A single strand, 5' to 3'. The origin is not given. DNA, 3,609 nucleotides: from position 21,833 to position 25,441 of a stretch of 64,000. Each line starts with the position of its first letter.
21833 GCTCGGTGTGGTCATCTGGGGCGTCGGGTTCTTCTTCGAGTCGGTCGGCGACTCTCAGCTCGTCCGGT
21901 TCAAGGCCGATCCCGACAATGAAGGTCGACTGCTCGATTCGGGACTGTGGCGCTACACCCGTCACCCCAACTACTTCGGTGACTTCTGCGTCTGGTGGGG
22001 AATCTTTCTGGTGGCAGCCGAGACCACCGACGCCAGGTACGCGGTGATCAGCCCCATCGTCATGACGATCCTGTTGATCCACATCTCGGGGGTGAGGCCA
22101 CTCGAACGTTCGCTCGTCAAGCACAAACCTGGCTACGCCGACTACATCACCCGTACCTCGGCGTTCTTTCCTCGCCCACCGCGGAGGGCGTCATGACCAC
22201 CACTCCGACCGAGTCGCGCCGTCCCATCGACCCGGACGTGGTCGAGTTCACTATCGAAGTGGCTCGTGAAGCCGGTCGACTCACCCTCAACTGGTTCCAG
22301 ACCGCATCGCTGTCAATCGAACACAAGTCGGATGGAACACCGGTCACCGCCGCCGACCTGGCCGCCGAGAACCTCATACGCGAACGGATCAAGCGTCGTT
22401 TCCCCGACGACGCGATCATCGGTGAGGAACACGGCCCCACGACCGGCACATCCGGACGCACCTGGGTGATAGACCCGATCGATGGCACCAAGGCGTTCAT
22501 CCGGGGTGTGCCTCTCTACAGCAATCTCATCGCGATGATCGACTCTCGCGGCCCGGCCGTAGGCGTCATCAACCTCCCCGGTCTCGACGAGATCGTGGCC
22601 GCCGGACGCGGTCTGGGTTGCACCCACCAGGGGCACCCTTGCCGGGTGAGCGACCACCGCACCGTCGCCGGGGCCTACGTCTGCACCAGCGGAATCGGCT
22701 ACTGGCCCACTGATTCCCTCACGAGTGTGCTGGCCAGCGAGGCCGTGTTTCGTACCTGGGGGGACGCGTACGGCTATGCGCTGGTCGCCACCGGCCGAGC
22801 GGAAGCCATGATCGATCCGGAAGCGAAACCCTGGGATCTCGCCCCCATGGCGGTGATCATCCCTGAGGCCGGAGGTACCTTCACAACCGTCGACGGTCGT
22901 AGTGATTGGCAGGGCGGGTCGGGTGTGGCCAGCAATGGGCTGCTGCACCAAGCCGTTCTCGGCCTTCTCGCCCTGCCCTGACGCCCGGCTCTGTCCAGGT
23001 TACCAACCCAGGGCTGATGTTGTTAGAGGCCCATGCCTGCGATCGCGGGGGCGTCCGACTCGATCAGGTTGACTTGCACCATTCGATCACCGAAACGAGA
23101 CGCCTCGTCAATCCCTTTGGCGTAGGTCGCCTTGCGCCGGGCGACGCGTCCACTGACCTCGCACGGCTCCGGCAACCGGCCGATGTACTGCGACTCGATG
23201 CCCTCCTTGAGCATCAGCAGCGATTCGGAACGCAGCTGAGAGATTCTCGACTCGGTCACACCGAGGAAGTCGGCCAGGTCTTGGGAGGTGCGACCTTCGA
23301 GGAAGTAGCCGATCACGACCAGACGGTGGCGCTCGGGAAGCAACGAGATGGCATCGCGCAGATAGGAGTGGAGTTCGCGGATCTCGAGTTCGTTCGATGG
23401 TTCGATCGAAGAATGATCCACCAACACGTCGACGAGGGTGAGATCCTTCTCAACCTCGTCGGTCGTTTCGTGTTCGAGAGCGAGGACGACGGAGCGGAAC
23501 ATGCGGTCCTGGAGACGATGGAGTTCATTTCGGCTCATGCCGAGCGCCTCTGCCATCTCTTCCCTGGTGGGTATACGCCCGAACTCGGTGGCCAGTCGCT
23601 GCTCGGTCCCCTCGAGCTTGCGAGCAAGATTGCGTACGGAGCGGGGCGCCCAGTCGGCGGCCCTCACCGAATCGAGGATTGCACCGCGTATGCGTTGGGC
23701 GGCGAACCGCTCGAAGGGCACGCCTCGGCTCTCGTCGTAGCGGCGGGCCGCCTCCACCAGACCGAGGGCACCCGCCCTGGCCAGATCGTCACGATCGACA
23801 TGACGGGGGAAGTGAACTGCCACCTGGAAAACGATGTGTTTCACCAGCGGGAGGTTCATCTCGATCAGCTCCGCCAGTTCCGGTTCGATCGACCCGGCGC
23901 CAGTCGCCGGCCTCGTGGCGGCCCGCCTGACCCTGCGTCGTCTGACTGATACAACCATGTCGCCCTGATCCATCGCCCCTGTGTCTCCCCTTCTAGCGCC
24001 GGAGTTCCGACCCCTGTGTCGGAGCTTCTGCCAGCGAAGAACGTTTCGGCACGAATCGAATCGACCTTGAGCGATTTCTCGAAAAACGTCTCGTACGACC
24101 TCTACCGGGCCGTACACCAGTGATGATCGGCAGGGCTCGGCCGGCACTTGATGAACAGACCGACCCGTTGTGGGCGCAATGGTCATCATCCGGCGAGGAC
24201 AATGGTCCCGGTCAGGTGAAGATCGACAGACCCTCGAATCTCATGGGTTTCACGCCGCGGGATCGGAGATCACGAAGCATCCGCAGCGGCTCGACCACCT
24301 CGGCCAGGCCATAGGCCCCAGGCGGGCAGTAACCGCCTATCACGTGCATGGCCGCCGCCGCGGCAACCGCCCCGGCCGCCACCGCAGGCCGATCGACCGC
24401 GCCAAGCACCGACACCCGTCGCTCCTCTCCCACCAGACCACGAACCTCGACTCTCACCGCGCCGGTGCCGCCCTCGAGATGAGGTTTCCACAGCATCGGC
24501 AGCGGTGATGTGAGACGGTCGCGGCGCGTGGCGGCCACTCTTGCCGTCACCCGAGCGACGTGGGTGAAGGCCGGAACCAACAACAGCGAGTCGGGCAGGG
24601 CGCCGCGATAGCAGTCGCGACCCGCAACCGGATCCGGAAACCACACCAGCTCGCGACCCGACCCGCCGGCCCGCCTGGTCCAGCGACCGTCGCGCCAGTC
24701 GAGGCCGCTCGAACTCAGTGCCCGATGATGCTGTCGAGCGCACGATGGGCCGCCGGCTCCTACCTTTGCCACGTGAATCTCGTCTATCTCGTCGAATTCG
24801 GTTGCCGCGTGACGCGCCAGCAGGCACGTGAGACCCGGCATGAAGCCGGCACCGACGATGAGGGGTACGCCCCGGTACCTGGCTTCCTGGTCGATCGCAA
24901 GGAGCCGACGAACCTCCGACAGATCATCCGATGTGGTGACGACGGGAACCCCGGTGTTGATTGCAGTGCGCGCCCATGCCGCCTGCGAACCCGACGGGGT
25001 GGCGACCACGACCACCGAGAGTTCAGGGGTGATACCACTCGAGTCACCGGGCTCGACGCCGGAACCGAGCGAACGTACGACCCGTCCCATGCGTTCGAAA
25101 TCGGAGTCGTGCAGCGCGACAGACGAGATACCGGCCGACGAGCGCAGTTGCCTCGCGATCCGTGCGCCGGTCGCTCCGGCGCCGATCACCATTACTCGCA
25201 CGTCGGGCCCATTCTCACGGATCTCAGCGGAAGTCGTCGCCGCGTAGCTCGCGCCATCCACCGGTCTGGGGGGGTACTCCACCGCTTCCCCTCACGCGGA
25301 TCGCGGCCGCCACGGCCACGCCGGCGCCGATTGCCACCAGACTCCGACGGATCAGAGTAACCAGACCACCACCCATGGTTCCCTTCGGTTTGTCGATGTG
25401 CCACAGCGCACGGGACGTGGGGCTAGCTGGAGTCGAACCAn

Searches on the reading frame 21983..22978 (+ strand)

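Call 47: search_protein_families(library=pfam, proteins=[window:21983-22978:+], max_evalue=0.0001)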
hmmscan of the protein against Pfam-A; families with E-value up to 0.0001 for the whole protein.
window:21983-22978:+ (332 aa): 1 family
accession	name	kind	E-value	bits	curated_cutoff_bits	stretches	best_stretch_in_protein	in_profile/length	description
PF00459.30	Inositol_P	-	1.1e-47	163.2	27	1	86-325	5-262/271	Inositol monophosphatase family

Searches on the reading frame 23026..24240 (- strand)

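Call 47: search_protein_families(library=pfam, proteins=[window:23026-24240:-], max_evalue=0.0001)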
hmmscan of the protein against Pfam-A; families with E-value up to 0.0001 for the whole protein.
window:23026-24240:- (405 aa): 4 families
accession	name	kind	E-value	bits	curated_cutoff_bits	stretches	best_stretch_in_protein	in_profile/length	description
PF04542.20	Sigma70_r2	-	1.3e-13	50.9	24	1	125-197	1-70/71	Sigma-70 region 2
PF04545.22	Sigma70_r4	-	3.2e-11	43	24.1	1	297-345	1-49/50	Sigma-70, region 4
PF04539.22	Sigma70_r3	-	5.2e-08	33.3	25.3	1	206-264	3-61/78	Sigma-70 region 3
PF08281.18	Sigma70_r4_2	-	1.9e-06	27.8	25.7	1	293-336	3-46/54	Sigma-70, region 4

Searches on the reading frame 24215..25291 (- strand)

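Call 47: search_protein_families(library=pfam, proteins=[window:24215-25291:-], max_evalue=0.0001)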
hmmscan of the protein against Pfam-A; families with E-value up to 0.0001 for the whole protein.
window:24215-25291:- (359 aa): 1 family
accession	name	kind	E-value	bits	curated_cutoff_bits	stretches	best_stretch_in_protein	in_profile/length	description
PF01408.29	GFO_IDH_MocA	-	1.4e-05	26.2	24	1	31-118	1-90/120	Oxidoreductase family, NAD-binding Rossmann fold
